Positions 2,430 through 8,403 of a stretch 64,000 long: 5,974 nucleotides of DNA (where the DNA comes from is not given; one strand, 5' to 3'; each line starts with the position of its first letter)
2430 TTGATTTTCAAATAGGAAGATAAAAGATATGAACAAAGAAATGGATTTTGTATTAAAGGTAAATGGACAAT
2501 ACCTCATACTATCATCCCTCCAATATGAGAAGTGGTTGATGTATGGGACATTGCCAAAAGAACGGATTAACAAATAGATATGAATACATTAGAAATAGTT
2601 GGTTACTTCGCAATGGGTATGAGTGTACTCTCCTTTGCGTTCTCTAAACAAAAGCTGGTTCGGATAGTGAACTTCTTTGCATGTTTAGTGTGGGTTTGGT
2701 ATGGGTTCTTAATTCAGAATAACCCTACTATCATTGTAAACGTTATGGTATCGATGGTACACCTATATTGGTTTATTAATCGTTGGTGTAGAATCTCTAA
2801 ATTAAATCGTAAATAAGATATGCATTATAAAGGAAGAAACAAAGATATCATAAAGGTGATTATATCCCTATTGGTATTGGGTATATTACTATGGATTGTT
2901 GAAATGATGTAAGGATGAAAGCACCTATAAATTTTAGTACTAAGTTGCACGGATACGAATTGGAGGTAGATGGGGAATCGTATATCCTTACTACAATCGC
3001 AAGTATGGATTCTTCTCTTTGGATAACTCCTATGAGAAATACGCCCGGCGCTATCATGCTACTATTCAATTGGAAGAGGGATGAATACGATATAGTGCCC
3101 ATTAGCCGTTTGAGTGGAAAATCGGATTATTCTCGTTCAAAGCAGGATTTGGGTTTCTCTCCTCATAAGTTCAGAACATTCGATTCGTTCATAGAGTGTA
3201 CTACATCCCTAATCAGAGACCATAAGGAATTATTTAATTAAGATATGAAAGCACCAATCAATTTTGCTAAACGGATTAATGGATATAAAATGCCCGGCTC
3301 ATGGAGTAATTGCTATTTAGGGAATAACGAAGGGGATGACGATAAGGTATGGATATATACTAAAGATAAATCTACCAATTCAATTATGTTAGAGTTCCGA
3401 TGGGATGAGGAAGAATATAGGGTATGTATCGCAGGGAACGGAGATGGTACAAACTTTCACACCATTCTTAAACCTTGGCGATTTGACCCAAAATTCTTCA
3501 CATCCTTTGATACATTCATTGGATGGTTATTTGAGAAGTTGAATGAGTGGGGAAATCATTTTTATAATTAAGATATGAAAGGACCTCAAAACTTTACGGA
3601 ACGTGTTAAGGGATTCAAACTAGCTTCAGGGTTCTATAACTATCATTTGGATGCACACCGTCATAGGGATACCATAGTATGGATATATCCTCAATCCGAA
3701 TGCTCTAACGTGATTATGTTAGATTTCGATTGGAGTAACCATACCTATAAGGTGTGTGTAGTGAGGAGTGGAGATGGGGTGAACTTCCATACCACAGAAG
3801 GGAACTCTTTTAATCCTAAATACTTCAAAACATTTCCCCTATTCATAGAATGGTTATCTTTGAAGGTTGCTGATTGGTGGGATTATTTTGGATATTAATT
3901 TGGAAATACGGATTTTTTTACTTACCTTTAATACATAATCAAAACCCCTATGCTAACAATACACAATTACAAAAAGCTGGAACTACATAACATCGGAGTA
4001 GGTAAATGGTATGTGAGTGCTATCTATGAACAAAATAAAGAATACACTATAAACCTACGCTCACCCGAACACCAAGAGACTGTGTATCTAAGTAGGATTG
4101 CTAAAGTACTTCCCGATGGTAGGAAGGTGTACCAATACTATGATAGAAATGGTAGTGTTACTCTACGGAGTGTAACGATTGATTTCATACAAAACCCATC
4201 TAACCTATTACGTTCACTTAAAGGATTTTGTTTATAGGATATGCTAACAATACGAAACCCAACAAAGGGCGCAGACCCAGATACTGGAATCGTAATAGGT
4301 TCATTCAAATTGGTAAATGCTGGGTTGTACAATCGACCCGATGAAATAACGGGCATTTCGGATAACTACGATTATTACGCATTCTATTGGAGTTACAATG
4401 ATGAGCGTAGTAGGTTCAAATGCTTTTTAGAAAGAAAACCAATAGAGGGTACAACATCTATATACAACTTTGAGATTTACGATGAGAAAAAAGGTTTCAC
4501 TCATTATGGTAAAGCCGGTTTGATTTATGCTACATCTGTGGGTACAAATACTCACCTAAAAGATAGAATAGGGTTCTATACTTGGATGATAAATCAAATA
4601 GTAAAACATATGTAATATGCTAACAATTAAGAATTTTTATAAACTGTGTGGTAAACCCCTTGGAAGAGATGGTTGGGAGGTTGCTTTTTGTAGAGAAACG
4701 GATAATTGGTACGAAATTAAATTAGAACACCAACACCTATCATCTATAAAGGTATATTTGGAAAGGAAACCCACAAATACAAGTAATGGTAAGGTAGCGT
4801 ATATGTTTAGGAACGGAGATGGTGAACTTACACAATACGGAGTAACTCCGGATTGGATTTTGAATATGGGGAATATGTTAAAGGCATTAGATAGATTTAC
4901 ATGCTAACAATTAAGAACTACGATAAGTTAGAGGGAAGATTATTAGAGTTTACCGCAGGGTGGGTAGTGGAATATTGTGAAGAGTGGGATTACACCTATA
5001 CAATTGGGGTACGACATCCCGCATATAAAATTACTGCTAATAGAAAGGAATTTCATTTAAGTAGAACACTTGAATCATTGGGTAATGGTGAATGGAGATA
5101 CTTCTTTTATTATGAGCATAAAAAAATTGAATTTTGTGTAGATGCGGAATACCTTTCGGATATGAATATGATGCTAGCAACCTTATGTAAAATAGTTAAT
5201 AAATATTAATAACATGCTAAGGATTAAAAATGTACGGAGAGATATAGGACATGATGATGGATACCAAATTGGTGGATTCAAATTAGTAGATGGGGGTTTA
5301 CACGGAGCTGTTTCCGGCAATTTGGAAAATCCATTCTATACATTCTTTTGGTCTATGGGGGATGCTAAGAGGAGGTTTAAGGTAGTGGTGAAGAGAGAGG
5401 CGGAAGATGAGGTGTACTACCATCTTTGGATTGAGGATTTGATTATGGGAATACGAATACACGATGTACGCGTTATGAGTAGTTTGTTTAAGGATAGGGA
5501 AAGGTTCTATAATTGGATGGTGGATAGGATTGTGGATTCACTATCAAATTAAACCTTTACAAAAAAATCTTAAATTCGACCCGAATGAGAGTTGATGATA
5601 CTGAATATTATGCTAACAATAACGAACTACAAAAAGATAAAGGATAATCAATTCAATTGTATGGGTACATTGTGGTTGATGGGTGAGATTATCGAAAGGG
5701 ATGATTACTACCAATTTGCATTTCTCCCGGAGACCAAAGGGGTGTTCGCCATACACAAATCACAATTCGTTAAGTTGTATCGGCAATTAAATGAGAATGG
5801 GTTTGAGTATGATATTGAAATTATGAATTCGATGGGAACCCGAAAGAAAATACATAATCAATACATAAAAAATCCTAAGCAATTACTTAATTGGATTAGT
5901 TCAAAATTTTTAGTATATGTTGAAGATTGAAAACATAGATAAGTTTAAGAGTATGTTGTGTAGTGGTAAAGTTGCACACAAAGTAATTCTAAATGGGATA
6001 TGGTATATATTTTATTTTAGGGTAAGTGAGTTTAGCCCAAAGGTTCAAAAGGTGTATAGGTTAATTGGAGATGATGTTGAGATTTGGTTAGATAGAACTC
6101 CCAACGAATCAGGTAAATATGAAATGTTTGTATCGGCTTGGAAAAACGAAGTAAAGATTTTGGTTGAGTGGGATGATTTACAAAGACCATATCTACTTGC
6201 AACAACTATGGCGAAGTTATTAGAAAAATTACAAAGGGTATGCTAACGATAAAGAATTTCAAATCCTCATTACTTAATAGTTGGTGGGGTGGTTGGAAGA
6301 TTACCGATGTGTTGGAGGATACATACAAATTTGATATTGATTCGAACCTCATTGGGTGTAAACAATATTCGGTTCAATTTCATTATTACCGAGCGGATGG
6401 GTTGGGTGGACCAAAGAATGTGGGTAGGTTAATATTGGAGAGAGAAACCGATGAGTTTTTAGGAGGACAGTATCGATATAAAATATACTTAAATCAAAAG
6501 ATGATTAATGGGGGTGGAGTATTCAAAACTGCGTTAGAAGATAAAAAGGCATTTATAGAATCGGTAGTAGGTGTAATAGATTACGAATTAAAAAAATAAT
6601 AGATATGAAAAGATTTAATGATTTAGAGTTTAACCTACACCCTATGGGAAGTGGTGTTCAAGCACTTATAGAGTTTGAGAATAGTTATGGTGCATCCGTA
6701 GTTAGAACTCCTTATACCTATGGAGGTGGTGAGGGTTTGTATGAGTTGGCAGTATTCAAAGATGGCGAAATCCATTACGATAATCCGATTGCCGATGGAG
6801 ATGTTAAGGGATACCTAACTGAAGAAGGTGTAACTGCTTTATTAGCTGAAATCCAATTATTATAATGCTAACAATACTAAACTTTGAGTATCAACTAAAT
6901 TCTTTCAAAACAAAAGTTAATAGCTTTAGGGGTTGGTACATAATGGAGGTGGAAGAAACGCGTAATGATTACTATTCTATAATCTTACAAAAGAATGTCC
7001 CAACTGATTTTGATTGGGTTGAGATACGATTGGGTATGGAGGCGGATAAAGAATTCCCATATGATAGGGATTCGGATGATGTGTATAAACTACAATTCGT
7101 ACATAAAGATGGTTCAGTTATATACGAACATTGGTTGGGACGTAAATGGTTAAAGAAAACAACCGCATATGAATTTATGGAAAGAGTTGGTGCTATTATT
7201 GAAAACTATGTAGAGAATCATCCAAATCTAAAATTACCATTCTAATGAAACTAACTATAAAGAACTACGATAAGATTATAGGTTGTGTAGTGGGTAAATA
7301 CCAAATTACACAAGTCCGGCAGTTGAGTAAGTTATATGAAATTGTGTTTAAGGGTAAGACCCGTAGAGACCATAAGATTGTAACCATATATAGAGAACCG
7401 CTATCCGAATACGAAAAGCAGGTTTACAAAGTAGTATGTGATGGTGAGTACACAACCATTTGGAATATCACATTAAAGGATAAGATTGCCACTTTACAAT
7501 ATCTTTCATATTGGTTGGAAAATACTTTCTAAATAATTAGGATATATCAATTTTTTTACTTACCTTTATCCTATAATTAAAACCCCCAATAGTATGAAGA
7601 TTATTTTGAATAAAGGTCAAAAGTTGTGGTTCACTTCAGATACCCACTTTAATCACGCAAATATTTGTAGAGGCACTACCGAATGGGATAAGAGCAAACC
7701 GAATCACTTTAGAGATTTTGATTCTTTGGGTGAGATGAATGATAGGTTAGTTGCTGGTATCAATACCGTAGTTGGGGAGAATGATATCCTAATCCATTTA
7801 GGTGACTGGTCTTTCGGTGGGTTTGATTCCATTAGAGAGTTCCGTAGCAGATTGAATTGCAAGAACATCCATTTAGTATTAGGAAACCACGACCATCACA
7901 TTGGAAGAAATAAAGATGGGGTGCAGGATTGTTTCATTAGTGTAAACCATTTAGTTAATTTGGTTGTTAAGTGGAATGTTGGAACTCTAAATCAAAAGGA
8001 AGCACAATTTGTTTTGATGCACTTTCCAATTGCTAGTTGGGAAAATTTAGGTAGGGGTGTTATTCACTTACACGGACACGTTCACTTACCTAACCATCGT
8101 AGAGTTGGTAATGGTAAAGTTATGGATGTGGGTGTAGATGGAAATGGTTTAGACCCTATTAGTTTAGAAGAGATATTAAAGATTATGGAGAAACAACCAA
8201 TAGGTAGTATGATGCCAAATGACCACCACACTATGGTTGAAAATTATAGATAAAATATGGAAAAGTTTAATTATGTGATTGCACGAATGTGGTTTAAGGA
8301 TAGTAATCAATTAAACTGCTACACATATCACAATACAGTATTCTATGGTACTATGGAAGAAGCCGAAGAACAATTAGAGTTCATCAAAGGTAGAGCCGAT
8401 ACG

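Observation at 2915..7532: Tandem array of 13 highly diverged small paralogues with a conserved N-terminal signature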

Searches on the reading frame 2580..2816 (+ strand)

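Call 106: search_protein_families(library=pfam, proteins=[window:2580-2816:+], max_evalue=0.01)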
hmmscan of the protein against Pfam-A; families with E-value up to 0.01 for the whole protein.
window:2580-2816:+ (78 aa): 2 families
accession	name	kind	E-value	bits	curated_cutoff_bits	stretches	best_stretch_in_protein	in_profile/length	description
PF10688.14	Imp-YgjV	-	0.00031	21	23.5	1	5-68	4-66/159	Bacterial inner membrane protein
PF03083.21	MtN3_slv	-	0.0031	18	23.7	1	26-62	37-73/87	Sugar efflux transporter for intercellular exchange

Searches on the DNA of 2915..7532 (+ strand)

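Call 4: search_dna_similar(query=window:2915-7532:+, collection=phages, mode=distant, max_rows=20)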
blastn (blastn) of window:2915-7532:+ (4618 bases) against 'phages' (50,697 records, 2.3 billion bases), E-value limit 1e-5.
No match.

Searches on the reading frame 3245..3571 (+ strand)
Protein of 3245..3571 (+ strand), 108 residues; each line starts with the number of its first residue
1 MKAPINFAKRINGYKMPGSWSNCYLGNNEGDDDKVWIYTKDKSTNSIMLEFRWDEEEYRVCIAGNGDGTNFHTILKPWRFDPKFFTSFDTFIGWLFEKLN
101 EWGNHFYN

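Call 5: search_protein_families(library=phrogs, proteins=[window:3245-3571:+], max_evalue=1)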
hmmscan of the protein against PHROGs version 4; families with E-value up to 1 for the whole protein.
window:3245-3571:+ (108 aa): 0 families

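Call 6: search_protein_families(library=pfam, proteins=[window:3245-3571:+], max_evalue=1)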
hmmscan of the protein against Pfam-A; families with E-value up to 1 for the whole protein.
window:3245-3571:+ (108 aa): 0 families

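Call 25: find_homologous_proteins(query=A2, max_evalue=0.01)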
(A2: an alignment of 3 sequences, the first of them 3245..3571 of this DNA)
Query A2 (3 sequences) (108 aa, profile of the alignment): 63 proteins with E <= 0.01 among 95 candidates. Only proteins of 58 to 189 residues were searched: fused or split forms outside these lengths cannot appear, so this answer is no evidence that the protein stands alone or is whole; lengths 'longer' or 'shorter' looks for them.
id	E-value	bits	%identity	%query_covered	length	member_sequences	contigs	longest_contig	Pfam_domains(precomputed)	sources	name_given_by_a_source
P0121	2.5e-50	187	45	98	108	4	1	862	-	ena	-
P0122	3.3e-50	186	43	98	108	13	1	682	-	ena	-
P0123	1.6e-49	184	42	98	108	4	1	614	-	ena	-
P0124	1.9e-49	184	42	98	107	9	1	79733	-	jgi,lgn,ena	jgi:hypothetical protein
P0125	5.2e-49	182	45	98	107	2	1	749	-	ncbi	-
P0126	1.3e-48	181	43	98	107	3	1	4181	-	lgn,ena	-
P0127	1.5e-47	178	44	98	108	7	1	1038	-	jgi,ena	jgi:hypothetical protein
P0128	4.9e-47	176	42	98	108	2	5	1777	-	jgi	jgi:hypothetical protein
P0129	1.2e-46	175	88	100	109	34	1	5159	-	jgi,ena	jgi:hypothetical protein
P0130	1.7e-46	174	47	98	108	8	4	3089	-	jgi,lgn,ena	jgi:hypothetical protein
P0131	4.2e-45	170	49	98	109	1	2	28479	-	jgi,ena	jgi:hypothetical protein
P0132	2.5e-44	167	44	98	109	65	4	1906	-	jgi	jgi:hypothetical protein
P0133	2.0e-43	164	41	98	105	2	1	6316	-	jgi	jgi:hypothetical protein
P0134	2.6e-43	164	44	98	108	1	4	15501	-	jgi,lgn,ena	jgi:hypothetical protein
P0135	2.8e-43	164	81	98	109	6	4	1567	-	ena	-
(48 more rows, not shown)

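Call 93: search_protein_families(library=ncbifam, proteins=[window:3245-3571:+], max_evalue=0.1)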
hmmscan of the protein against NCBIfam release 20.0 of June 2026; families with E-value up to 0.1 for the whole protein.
window:3245-3571:+ (108 aa): 0 families

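Call 94: search_protein_families(library=padloc, proteins=[window:3245-3571:+], max_evalue=0.1)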
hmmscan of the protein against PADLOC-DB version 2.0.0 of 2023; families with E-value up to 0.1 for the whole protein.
window:3245-3571:+ (108 aa): 0 families

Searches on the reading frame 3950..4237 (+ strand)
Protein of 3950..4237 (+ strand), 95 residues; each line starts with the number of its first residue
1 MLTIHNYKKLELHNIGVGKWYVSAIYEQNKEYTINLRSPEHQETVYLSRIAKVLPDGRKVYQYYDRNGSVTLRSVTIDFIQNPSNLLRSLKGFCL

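Call 5: search_protein_families(library=phrogs, proteins=[window:3950-4237:+], max_evalue=1)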
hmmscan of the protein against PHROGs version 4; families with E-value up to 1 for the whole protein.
window:3950-4237:+ (95 aa): 0 families

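Call 6: search_protein_families(library=pfam, proteins=[window:3950-4237:+], max_evalue=1)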
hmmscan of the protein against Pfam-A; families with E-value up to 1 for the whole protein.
window:3950-4237:+ (95 aa): 1 family
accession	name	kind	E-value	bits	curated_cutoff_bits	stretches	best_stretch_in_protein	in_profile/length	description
PF19813.4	DUF6296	-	0.2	12.2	27.2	1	28-68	3-45/78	Family of unknown function (DUF6296)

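Call 93: search_protein_families(library=ncbifam, proteins=[window:3950-4237:+], max_evalue=0.1)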
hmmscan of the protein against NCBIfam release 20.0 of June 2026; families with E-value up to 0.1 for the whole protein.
window:3950-4237:+ (95 aa): 0 families

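Call 94: search_protein_families(library=padloc, proteins=[window:3950-4237:+], max_evalue=0.1)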
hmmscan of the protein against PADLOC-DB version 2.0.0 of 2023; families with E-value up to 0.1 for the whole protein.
window:3950-4237:+ (95 aa): 0 families

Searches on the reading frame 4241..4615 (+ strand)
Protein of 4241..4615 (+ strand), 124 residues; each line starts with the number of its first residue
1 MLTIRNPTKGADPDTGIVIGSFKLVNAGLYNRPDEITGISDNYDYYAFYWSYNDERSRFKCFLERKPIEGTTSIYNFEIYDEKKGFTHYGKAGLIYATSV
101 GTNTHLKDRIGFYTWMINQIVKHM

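Call 5: search_protein_families(library=phrogs, proteins=[window:4241-4615:+], max_evalue=1)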
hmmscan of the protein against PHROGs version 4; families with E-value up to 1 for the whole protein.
window:4241-4615:+ (124 aa): 0 families

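Call 6: search_protein_families(library=pfam, proteins=[window:4241-4615:+], max_evalue=1)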
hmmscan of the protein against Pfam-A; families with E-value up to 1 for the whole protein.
window:4241-4615:+ (124 aa): 0 families

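Call 62: find_related_loci(query=window:4241-4615:+, collection=viral_contigs, flank=10000)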
Query window:4241-4615:+ (124 aa) in viral_contigs; peptide patterns used: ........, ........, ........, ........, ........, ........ (x = any residue, [..] = any of these).
3 stretches matched a pattern; 2 encode a relative of the query (tblastn E <= 1e-3); 2 distinct loci.
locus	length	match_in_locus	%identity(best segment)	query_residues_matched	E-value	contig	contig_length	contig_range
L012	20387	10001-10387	80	1-124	7e-68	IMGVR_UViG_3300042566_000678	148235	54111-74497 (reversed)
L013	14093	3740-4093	65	1-124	1e-48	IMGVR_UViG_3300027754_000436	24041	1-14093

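Call 93: search_protein_families(library=ncbifam, proteins=[window:4241-4615:+], max_evalue=0.1)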
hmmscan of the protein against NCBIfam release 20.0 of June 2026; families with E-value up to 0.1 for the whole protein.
window:4241-4615:+ (124 aa): 0 families

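Call 94: search_protein_families(library=padloc, proteins=[window:4241-4615:+], max_evalue=0.1)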
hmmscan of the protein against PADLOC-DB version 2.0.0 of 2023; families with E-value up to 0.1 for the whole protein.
window:4241-4615:+ (124 aa): 0 families

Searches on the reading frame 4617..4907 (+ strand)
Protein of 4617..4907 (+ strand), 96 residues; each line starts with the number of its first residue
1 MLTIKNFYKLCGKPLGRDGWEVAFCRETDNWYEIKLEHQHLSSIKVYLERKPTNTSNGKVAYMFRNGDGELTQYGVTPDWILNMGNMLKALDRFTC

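Call 5: search_protein_families(library=phrogs, proteins=[window:4617-4907:+], max_evalue=1)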
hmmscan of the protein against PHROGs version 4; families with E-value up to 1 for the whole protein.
window:4617-4907:+ (96 aa): 1 family
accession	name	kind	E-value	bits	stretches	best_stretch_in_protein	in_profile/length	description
phrog_32113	-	unknown function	0.2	12.9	1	19-45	35-61/78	-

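Call 6: search_protein_families(library=pfam, proteins=[window:4617-4907:+], max_evalue=1)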
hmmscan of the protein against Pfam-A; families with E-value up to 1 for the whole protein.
window:4617-4907:+ (96 aa): 0 families

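Call 60: search_dna_similar(query=window:4617-4907:+, collection=phages, mode=protein, max_evalue=0.01, max_rows=20)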
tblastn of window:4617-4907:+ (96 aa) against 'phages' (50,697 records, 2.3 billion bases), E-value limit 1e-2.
No match.

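Call 93: search_protein_families(library=ncbifam, proteins=[window:4617-4907:+], max_evalue=0.1)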
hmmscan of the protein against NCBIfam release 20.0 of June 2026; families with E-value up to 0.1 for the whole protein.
window:4617-4907:+ (96 aa): 0 families

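Call 94: search_protein_families(library=padloc, proteins=[window:4617-4907:+], max_evalue=0.1)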
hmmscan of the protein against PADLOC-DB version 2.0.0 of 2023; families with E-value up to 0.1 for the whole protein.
window:4617-4907:+ (96 aa): 0 families

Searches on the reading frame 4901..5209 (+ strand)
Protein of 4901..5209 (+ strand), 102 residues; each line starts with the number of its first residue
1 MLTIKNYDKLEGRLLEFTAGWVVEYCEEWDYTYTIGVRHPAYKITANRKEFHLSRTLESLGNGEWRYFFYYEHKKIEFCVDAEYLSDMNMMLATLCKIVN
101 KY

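Call 5: search_protein_families(library=phrogs, proteins=[window:4901-5209:+], max_evalue=1)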
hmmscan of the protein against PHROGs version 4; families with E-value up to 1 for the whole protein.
window:4901-5209:+ (102 aa): 1 family
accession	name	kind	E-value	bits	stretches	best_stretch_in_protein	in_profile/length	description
phrog_30769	-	unknown function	0.12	13.3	0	39-61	14-36/94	-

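Call 6: search_protein_families(library=pfam, proteins=[window:4901-5209:+], max_evalue=1)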
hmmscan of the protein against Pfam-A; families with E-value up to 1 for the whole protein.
window:4901-5209:+ (102 aa): 0 families

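Call 93: search_protein_families(library=ncbifam, proteins=[window:4901-5209:+], max_evalue=0.1)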
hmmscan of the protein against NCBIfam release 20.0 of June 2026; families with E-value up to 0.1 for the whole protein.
window:4901-5209:+ (102 aa): 0 families

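Call 94: search_protein_families(library=padloc, proteins=[window:4901-5209:+], max_evalue=0.1)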
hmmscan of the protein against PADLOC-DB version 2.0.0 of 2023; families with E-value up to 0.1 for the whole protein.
window:4901-5209:+ (102 aa): 0 families

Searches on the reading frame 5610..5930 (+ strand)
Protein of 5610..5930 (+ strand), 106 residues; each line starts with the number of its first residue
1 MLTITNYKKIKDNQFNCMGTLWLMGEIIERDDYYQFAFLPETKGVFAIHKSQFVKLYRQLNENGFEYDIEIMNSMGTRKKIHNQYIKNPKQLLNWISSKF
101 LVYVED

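Call 5: search_protein_families(library=phrogs, proteins=[window:5610-5930:+], max_evalue=1)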
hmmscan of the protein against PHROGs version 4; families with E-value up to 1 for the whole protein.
window:5610-5930:+ (106 aa): 3 families
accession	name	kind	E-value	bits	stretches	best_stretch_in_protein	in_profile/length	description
phrog_2239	-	unknown function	0.18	12.9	1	54-80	33-59/89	-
phrog_25152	-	unknown function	0.18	12.7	0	34-72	7-44/71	-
phrog_33334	-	head and packaging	0.21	10.8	1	41-100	348-407/549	portal protein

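Call 6: search_protein_families(library=pfam, proteins=[window:5610-5930:+], max_evalue=1)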
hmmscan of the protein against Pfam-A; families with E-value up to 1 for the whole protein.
window:5610-5930:+ (106 aa): 4 families
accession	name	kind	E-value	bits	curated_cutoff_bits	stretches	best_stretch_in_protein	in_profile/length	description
PF02865.22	STAT_int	-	0.036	14.9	26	1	24-97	33-107/121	STAT protein, protein interaction domain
PF08295.17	Sin3_corepress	-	0.11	12.9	25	1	7-80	7-83/98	Sin3 family co-repressor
PF17289.8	Terminase_6C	-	0.18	12.2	22.6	1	20-78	15-68/155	Terminase RNaseH-like domain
PF16700.10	SNCAIP_SNCA_bd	-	0.22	11.8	27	1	51-63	9-21/46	Synphilin-1 alpha-Synuclein-binding domain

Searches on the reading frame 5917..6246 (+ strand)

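Call 5: search_protein_families(library=phrogs, proteins=[window:5917-6246:+], max_evalue=1)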
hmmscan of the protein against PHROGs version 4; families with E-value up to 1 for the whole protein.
window:5917-6246:+ (109 aa): 0 families

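Call 6: search_protein_families(library=pfam, proteins=[window:5917-6246:+], max_evalue=1)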
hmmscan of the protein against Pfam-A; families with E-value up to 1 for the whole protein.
window:5917-6246:+ (109 aa): 1 family
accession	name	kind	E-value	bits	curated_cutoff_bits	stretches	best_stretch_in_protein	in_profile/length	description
PF11586.13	DUF3242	-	0.0075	16.6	25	1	2-87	20-100/126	Protein of unknown function (DUF3242)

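Call 93: search_protein_families(library=ncbifam, proteins=[window:5917-6246:+], max_evalue=0.1)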
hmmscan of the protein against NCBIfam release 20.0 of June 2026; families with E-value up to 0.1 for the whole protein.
window:5917-6246:+ (109 aa): 0 families

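Call 94: search_protein_families(library=padloc, proteins=[window:5917-6246:+], max_evalue=0.1)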
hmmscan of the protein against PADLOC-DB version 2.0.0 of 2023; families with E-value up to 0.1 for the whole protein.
window:5917-6246:+ (109 aa): 0 families

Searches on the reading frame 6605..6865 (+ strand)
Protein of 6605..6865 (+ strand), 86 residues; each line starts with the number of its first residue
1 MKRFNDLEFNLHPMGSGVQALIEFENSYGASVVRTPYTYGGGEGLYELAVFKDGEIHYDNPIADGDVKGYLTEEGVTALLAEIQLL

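Call 36: search_protein_families(library=pfam, proteins=[window:6605-6865:+], max_evalue=0.1)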
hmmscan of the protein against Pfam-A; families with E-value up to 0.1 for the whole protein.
window:6605-6865:+ (86 aa): 0 families

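Call 37: search_protein_families(library=phrogs, proteins=[window:6605-6865:+], max_evalue=0.1)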
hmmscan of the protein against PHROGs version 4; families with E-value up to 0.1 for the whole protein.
window:6605-6865:+ (86 aa): 1 family
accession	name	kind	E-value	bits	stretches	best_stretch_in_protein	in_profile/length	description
phrog_4074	-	unknown function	2.5e-11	44.5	1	17-84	21-87/90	-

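Call 93: search_protein_families(library=ncbifam, proteins=[window:6605-6865:+], max_evalue=0.1)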
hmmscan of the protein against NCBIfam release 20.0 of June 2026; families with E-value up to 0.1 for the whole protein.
window:6605-6865:+ (86 aa): 0 families

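Call 94: search_protein_families(library=padloc, proteins=[window:6605-6865:+], max_evalue=0.1)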
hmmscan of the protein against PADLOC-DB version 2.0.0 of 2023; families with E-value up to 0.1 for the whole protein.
window:6605-6865:+ (86 aa): 0 families

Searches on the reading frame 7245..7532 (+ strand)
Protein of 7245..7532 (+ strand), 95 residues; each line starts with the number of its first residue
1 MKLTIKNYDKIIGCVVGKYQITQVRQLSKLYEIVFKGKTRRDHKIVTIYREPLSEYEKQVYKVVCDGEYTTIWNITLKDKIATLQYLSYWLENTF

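Call 36: search_protein_families(library=pfam, proteins=[window:7245-7532:+], max_evalue=0.1)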
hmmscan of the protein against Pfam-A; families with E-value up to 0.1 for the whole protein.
window:7245-7532:+ (95 aa): 0 families

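Call 37: search_protein_families(library=phrogs, proteins=[window:7245-7532:+], max_evalue=0.1)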
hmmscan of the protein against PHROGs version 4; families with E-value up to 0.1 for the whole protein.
window:7245-7532:+ (95 aa): 1 family
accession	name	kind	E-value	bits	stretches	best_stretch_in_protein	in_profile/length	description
phrog_35344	-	unknown function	0.0047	18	1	51-74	11-34/42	-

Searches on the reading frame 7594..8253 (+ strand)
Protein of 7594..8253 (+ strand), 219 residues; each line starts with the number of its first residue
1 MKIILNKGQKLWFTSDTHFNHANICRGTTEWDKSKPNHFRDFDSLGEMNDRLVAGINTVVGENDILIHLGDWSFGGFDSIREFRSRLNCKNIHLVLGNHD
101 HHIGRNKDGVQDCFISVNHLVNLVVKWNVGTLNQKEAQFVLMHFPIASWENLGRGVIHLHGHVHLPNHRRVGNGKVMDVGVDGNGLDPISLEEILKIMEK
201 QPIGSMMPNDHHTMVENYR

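Call 36: search_protein_families(library=pfam, proteins=[window:7594-8253:+], max_evalue=0.1)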
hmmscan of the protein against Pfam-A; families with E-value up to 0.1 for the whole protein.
window:7594-8253:+ (219 aa): 1 family
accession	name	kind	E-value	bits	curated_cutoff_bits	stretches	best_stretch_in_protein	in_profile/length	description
PF00149.33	Metallophos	-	8e-07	30.1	21.5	1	10-171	2-165/191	Calcineurin-like phosphoesterase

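Call 37: search_protein_families(library=phrogs, proteins=[window:7594-8253:+], max_evalue=0.1)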
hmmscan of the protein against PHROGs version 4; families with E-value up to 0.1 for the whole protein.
window:7594-8253:+ (219 aa): 3 families
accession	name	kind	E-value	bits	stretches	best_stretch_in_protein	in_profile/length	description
phrog_547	-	other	7e-44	150.7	1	6-203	26-204/245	phosphoesterase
phrog_1649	-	other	0.001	18.8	1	6-120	33-129/308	metallo-phosphoesterase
phrog_8238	-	DNA, RNA and nucleotide metabolism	0.0094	15.1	1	58-109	196-250/737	RNA ligase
